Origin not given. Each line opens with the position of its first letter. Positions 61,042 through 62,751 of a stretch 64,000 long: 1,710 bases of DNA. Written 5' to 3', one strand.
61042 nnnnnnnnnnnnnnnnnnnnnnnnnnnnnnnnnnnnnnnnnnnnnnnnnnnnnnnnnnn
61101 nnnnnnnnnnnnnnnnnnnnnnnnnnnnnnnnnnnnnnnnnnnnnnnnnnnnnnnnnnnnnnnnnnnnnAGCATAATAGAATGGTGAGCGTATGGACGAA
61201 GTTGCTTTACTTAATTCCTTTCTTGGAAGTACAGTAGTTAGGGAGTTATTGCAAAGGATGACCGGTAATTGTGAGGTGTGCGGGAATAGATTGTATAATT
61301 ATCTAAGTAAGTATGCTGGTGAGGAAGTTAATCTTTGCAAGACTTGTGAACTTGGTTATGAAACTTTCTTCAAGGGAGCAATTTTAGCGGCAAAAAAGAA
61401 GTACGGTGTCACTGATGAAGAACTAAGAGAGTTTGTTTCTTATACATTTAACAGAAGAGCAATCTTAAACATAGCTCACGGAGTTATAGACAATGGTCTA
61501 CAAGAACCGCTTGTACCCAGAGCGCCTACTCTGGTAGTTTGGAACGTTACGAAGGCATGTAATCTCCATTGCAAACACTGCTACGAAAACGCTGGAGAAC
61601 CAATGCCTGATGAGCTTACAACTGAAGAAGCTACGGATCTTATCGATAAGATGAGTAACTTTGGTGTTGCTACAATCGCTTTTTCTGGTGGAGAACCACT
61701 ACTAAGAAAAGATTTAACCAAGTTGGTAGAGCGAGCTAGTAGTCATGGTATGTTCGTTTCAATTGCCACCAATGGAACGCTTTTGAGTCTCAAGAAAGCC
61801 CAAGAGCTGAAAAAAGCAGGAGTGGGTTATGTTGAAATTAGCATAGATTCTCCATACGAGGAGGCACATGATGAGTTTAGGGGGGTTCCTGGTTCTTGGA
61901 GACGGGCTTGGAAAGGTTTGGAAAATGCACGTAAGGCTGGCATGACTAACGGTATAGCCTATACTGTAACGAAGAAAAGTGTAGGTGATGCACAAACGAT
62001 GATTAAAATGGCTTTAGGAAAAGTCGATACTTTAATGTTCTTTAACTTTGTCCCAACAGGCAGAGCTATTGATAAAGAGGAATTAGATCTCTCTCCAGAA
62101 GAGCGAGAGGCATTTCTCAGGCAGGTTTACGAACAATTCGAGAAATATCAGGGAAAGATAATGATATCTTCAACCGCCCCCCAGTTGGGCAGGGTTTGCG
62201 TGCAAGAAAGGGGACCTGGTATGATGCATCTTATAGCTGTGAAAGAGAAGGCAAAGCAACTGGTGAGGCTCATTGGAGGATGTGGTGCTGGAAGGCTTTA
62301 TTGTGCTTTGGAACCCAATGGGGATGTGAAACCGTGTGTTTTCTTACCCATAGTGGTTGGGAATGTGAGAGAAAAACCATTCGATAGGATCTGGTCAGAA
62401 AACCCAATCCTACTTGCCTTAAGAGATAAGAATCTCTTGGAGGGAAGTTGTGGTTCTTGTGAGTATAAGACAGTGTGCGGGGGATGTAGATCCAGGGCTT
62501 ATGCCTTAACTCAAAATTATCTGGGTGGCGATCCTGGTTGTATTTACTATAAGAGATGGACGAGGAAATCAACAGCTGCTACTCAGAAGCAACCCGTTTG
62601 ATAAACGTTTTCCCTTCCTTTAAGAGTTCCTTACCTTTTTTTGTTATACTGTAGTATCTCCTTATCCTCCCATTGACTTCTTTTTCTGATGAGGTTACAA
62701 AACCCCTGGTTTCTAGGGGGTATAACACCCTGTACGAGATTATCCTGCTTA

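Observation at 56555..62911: PadR-flanked cassette: CARDB surface protein, two FtsX permeases, ABC ATPase and a radical-SAM/SPASM enzyme with a novel N-terminal Cys domain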

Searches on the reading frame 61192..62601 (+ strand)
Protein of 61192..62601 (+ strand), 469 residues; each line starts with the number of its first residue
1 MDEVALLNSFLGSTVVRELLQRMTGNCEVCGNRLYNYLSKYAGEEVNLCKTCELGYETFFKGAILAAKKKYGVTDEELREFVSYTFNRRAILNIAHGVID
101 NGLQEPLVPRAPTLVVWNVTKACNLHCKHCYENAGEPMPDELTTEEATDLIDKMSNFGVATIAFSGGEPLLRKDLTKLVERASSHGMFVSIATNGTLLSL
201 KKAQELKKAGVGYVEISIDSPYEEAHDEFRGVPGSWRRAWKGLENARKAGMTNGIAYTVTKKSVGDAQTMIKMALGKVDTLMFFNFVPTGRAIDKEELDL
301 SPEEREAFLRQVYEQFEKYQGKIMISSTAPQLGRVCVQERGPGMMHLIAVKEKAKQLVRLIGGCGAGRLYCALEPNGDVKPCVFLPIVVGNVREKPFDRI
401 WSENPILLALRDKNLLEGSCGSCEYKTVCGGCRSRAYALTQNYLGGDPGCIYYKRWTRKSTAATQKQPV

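Call 3: search_protein_families(library=pfam, proteins=[window:61192-62601:+], max_evalue=0.01)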
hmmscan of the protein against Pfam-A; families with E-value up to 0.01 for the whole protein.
window:61192-62601:+ (469 aa): 3 families
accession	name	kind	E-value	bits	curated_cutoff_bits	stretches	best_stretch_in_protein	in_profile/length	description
PF04055.27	Radical_SAM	-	3e-32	112.5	29.5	1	118-255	2-144/166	Radical SAM superfamily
PF13353.11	Fer4_12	-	1.4e-09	38.8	22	1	120-227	12-122/137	4Fe-4S single cluster domain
PF13186.11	SPASM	-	1.3e-08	35.5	21.5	1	364-423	1-66/67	Iron-sulfur cluster-binding domain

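Call 4: search_protein_families(library=ncbifam, proteins=[window:61192-62601:+], max_evalue=0.01)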
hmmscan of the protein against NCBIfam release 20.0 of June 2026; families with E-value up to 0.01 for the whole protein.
window:61192-62601:+ (469 aa): 93 families (the best 25 are shown)
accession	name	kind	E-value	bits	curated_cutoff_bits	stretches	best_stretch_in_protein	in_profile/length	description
TIGR04545.1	rSAM_ahbD_hemeb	equivalog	1.2e-85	287.9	500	1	114-452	1-337/339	heme b synthase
TIGR04055.1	rSAM_NirJ2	equivalog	7.6e-84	282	500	1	114-453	1-325/326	putative heme d1 biosynthesis radical SAM protein NirJ2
TIGR04053.2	TIGR04053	equivalog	2.6e-78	263.8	395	1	110-452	5-364/366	TIGR04053 family radical SAM/SPASM domain-containing protein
TIGR04347.1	pseudo_SAM_Halo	equivalog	5.6e-71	239.9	525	1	113-451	38-384/390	TIGR04347 family pseudo-SAM/SPASM protein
TIGR04054.1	rSAM_NirJ1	equivalog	6.2e-67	225.9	650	1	113-451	36-381/387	putative heme d1 biosynthesis radical SAM protein NirJ1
TIGR04546.1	rSAM_ahbC_deAc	equivalog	3.2e-62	210.6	650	1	114-452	40-385/390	12,18-didecarboxysiroheme deacetylase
TIGR04303.1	GeoRSP_rSAM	equivalog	5.3e-62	210.3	400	1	110-450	2-324/325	GeoRSP system radical SAM/SPASM protein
TIGR04051.1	rSAM_NirJ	equivalog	5.4e-60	203.2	515.45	1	114-451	3-347/354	heme d1 biosynthesis radical SAM protein NirJ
TIGR03962.1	mycofact_rSAM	equivalog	4.5e-47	160.9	265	1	111-452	10-333/339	mycofactocin radical SAM maturase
TIGR03913.1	rad_SAM_trio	equivalog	7.9e-43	146.5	591.75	1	112-452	18-354/477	GDL motif peptide-associated radical SAM/SPASM maturase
NF050035.1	rSAM_WgK_link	exception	3.1e-41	141.6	650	1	110-453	6-364/367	radical SAM/SPASM peptide maturase WgkB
TIGR04103.1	rSAM_nif11_3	equivalog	7.5e-41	140.1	725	1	115-450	7-342/412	nif11-class peptide radical SAM maturase 3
NF045574.1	sacti_mat_StsB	exception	8e-40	137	625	1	114-438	97-401/466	StsB family radical SAM/SPASM domain sactipeptide maturase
TIGR02109.1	PQQ_syn_pqqE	equivalog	8e-38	130.3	381.35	2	111-281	5-177/358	pyrroloquinoline quinone biosynthesis protein PqqE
TIGR04250.1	SCM_rSAM_ScmE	equivalog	6.3e-34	117.4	400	1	114-441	4-336/358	SynChlorMet cassette radical SAM/SPASM protein ScmE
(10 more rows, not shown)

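Call 5: search_solved_structures(query=window:61192-62598:+, max_evalue=0.001, show_alignments=3)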
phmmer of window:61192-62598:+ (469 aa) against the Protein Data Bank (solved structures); distinct sequences matched with E-value up to 0.001: 16.
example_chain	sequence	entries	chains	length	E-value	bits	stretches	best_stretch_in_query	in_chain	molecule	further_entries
6efn_A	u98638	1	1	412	3.7e-19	72.4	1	109-294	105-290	Sporulation killing factor maturation protein SkfB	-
6c8v_A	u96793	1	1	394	1.9e-17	66.8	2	96-221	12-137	Coenzyme PQQ synthesis protein E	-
7vob_C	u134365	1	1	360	3.5e-15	59.3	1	119-252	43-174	Cytosylglucuronate decarboxylase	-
7voc_C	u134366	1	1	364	3.6e-15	59.3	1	119-252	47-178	Cytosylglucuronate decarboxylase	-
7tol_A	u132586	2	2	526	9.8e-14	54.6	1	114-296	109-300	glycerol dibiphytanyl glycerol tetraether - macrocyclic archaeol synthase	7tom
8wm2_A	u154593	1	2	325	1.7e-12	50.5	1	118-291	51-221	Fe-S radical SAM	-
5wgg_A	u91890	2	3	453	3.5e-10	42.9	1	354-439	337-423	Radical SAM domain protein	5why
2fb2_A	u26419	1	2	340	1.8e-08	37.2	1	117-268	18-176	Molybdenum cofactor biosynthesis protein A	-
1tv7_A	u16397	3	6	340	2.7e-08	36.6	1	118-268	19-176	Molybdenum cofactor biosynthesis protein A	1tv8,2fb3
5v1q_A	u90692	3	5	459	1.1e-05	28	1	119-433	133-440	Radical SAM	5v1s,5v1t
7wzv_A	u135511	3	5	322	8.9e-05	25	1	111-218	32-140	4Fe-4S cluster-binding domain-containing protein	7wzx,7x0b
9dfu_A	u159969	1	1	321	0.0002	23.9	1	110-204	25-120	Radical SAM core domain-containing protein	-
9dfn_A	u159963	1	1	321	0.00067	22.1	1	110-204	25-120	Radical SAM core domain-containing protein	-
8ai3_A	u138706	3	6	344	0.00097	21.6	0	117-229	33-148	Putative peptide biosynthesis protein YydG | Radical SAM core domain-containing protein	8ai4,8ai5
8ai1_A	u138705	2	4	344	0.00097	21.6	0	117-229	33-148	Putative peptide biosynthesis protein YydG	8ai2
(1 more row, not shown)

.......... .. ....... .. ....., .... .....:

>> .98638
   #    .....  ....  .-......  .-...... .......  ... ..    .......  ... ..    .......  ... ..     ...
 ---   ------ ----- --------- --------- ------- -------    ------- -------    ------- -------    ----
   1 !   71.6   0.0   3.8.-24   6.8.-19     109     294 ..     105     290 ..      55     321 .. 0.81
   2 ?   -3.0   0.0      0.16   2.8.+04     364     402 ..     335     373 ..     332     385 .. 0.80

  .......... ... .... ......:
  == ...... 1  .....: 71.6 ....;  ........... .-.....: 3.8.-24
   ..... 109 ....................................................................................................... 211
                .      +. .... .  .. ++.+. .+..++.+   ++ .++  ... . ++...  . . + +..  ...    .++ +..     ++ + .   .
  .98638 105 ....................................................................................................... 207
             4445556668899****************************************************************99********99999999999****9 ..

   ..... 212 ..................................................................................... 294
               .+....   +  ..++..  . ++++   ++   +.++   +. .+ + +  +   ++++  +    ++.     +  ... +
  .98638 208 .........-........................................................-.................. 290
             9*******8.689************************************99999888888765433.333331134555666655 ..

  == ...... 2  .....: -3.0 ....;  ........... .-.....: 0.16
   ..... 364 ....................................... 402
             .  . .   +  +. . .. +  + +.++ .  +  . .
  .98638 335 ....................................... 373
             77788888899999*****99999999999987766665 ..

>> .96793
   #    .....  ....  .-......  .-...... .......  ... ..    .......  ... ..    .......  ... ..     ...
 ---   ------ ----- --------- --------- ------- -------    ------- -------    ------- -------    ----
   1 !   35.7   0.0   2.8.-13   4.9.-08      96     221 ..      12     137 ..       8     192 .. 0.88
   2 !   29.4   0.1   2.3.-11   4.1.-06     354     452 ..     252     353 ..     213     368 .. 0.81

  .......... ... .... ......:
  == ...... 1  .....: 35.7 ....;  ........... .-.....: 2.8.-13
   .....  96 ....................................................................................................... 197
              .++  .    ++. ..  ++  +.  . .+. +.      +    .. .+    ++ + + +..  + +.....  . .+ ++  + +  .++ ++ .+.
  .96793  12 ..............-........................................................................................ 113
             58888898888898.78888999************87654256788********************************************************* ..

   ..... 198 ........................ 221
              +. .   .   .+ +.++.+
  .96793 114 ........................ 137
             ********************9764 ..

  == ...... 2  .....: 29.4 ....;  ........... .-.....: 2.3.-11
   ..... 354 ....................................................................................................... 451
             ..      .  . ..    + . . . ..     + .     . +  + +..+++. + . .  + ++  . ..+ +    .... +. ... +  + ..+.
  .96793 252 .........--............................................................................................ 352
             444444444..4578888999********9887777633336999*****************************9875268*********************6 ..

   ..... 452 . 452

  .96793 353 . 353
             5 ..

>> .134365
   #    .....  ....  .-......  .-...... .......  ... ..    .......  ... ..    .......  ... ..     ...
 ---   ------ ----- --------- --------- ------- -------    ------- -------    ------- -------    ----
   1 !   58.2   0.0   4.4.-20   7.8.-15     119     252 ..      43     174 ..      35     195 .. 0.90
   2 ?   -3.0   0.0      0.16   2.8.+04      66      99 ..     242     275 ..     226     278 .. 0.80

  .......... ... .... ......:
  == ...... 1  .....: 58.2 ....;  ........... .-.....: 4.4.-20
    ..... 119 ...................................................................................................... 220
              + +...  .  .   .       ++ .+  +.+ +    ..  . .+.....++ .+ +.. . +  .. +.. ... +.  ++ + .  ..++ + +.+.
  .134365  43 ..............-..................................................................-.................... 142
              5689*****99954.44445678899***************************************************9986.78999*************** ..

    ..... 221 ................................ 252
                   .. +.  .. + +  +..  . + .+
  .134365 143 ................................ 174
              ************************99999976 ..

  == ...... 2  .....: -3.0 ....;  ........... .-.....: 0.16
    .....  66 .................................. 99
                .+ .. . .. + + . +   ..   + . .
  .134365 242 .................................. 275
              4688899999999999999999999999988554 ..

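Call 6: find_homologous_proteins(query=window:61192-62598:+, max_evalue=1e-10)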
Query window:61192-62598:+ (469 aa): 4227 proteins with E <= 1e-10 among 8000 candidates; the best 120 are listed.
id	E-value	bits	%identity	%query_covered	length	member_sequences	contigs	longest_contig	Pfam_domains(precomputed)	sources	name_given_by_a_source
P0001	0.0e+0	1085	100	100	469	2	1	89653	PF13186.12,PF04055.28,PF13353.12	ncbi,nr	ncbi:MAG: radical SAM protein [Candidatus Diapherotrites archaeon]|nr:radical SAM protein [Candidatu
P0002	5.9e-260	881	79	100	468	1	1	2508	PF13186.12,PF04055.28,PF13353.12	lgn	-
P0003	6.0e-125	436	45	96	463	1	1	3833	PF13186.12,PF04055.28,PF13353.12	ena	-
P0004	9.7e-125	435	44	96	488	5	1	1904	PF13186.12,PF04055.28,PF13353.12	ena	-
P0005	1.9e-121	425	45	99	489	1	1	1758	PF13186.12,PF04055.28,PF13353.12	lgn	-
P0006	2.9e-121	424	44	96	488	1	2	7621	PF13186.12,PF04055.28,PF13353.12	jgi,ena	-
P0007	3.8e-121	424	44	95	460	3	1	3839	PF13186.12,PF04055.28,PF13353.12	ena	-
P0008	5.5e-121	423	45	96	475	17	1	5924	PF13186.12,PF04055.28,PF13353.12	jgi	-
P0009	8.3e-120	419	44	94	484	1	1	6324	PF13186.12,PF04055.28,PF13353.12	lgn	-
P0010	8.4e-120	419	42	96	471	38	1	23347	PF13186.12,PF04055.28,PF13353.12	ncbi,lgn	-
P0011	1.1e-119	419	43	96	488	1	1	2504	PF13186.12,PF04055.28,PF13353.12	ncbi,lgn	-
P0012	4.5e-119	417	43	95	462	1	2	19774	PF13186.12,PF04055.28,PF13353.12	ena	-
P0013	7.6e-119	416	45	96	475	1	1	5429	PF13186.12,PF04055.28,PF13353.12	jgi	jgi:radical SAM protein with 4Fe4S-binding SPASM domain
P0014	7.6e-119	416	43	96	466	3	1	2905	PF13186.12,PF04055.28,PF13353.12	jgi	-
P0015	1.7e-118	415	44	96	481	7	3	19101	PF13186.12,PF04055.28,PF13353.12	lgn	-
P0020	2.1e-117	411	42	99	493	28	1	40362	PF13186.12,PF04055.28,PF13353.12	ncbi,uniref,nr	ncbi:radical SAM protein [Methanocorpusculum sp. MG]|uniref:Radical SAM protein n=1 Tax=Methanocorpu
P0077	5.0e-114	400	44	96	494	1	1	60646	PF13186.12,PF04055.28,PF13353.12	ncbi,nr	ncbi:MAG: radical SAM protein [Candidatus Aenigmarchaeota archaeon]|nr:radical SAM protein [Candidat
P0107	7.6e-113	396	42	98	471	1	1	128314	PF13186.12,PF04055.28,PF13353.12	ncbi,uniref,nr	ncbi:radical SAM/SPASM domain-containing protein [Archaeoglobus neptunius]|uniref:radical SAM/SPASM 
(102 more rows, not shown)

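Call 11: find_encoding_contigs(protein=P0107, flank=8000, max_places=2)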
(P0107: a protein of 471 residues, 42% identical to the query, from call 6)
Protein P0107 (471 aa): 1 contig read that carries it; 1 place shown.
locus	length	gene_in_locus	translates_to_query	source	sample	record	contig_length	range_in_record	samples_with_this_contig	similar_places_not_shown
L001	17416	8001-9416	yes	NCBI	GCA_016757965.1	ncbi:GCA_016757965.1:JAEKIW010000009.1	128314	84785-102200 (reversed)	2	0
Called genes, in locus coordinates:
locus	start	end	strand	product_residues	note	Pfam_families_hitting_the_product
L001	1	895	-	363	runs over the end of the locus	PF13183:Fer4_8, PF13187:Fer4_9 (weak), PF02754:CCG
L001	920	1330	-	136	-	-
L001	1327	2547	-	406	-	PF05221:AdoHcyase, PF00670:AdoHcyase_NAD, PF02826:2-Hacid_dh_C, PF07991:KARI_N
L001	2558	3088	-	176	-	PF13238:AAA_18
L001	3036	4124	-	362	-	PF00155:Aminotran_1_2, PF04864:Alliinase_C (weak)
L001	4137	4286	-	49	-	-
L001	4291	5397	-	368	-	PF00155:Aminotran_1_2 (weak), PF00282:Pyridoxal_deC, PF00266:Aminotran_5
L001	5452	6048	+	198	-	PF12804:NTP_transf_3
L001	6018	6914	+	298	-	PF13353:Fer4_12 (weak), PF04055:Radical_SAM, PF06463:Mob_synth_C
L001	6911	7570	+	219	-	PF01872:RibD_C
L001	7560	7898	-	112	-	PF01978:TrmB, PF01022:HTH_5, PF12840:HTH_20 (weak), PF13412:HTH_24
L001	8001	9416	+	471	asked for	PF04055:Radical_SAM, PF13353:Fer4_12 (weak), PF13186:SPASM (weak)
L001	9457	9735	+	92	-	-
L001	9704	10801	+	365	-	PF00989:PAS (faint), PF13426:PAS_9 (faint), PF08448:PAS_4, PF00512:HisKA (weak)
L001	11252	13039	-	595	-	PF00795:CN_hydrolase, PF02540:NAD_synthase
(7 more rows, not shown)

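Call 12: find_encoding_contigs(protein=P0020, flank=8000, max_places=2)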
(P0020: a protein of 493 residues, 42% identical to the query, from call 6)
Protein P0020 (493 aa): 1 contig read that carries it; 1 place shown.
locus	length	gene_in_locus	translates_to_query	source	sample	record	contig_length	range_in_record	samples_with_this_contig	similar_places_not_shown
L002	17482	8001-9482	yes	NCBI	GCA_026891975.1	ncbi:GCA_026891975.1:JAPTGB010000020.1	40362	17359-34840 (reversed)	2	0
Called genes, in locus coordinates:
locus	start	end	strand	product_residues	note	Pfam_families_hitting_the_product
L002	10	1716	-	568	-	PF00501:AMP-binding, PF13193:AMP-binding_C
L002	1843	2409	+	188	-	PF00352:TBP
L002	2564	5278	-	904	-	PF00270:DEAD, PF04851:ResIII, PF00271:Helicase_C, PF19306:WHD_Lhr (weak), PF08494:DEAD_assoc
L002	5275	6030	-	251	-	PF00149:Metallophos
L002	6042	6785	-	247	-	-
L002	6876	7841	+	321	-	PF03215:Rad17 (faint), PF05496:RuvB_N (weak), PF13177:DNA_pol3_delta2, PF25199:nSTAND_NTPase5 (weak), PF00004:AAA, PF13173:AAA_14 (weak), PF25361:AAA_lid_RFC1 (faint), PF08542:Rep_fac_C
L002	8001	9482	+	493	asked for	PF13353:Fer4_12 (weak), PF04055:Radical_SAM, PF13186:SPASM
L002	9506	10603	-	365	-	PF04473:DUF553 (weak)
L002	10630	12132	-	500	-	PF03951:Gln-synt_N, PF00120:Gln-synt_C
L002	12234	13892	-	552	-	PF02743:dCache_1, PF17200:sCache_2, PF08269:dCache_2, PF17200:sCache_2 (weak)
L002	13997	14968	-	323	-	PF04055:Radical_SAM, PF06463:Mob_synth_C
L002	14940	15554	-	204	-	PF01728:FtsJ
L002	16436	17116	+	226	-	PF01259:SAICAR_synt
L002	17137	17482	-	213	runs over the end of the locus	PF11288:DUF3089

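Call 13: find_encoding_contigs(protein=P0077, flank=8000, max_places=2)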
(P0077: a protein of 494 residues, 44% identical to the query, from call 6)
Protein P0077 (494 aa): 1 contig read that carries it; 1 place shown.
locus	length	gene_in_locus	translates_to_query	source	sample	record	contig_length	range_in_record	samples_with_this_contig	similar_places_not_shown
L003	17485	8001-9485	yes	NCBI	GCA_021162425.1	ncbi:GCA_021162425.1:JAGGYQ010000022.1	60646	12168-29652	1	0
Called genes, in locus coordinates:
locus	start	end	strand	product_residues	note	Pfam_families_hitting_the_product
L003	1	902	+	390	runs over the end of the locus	PF01855:POR_N, PF17147:PFOR_II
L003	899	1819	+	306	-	PF02775:TPP_enzyme_C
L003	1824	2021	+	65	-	PF12797:Fer4_2 (weak), PF13187:Fer4_9 (faint), PF00037:Fer4, PF12837:Fer4_6 (weak), PF13459:Fer4_15, PF14697:Fer4_21 (faint), PF13370:Fer4_13, PF12838:Fer4_7 (faint)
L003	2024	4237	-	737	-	PF00982:Glyco_transf_20, PF02358:Trehalose_PPase, PF08282:Hydrolase_3 (faint)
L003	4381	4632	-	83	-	PF26223:DUF8049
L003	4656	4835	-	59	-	-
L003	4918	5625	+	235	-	-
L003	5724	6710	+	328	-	PF04055:Radical_SAM, PF08608:Wyosine_form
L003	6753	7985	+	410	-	PF00266:Aminotran_5, PF00155:Aminotran_1_2 (weak)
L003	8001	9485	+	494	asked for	PF04055:Radical_SAM, PF13353:Fer4_12, PF13186:SPASM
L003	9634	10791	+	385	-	PF00266:Aminotran_5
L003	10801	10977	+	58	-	-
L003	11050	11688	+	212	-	PF01592:NifU_N, PF01883:FeS_assembly_P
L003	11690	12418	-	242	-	-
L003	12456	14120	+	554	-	PF01293:PEPCK_ATP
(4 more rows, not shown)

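Call 15: find_encoding_contigs(protein=P0002, flank=3000, max_places=2)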
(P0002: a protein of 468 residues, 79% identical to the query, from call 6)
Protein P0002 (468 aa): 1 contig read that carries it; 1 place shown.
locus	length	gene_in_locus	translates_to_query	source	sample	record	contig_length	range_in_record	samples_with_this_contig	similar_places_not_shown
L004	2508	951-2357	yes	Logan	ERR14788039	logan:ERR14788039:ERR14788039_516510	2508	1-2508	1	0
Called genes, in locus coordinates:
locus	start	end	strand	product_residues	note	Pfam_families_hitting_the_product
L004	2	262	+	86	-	?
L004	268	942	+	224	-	PF02463:SMC_N (faint), PF00005:ABC_tran, PF13304:AAA_21 (faint)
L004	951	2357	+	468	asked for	PF04055:Radical_SAM, PF13353:Fer4_12 (weak), PF13186:SPASM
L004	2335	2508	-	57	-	?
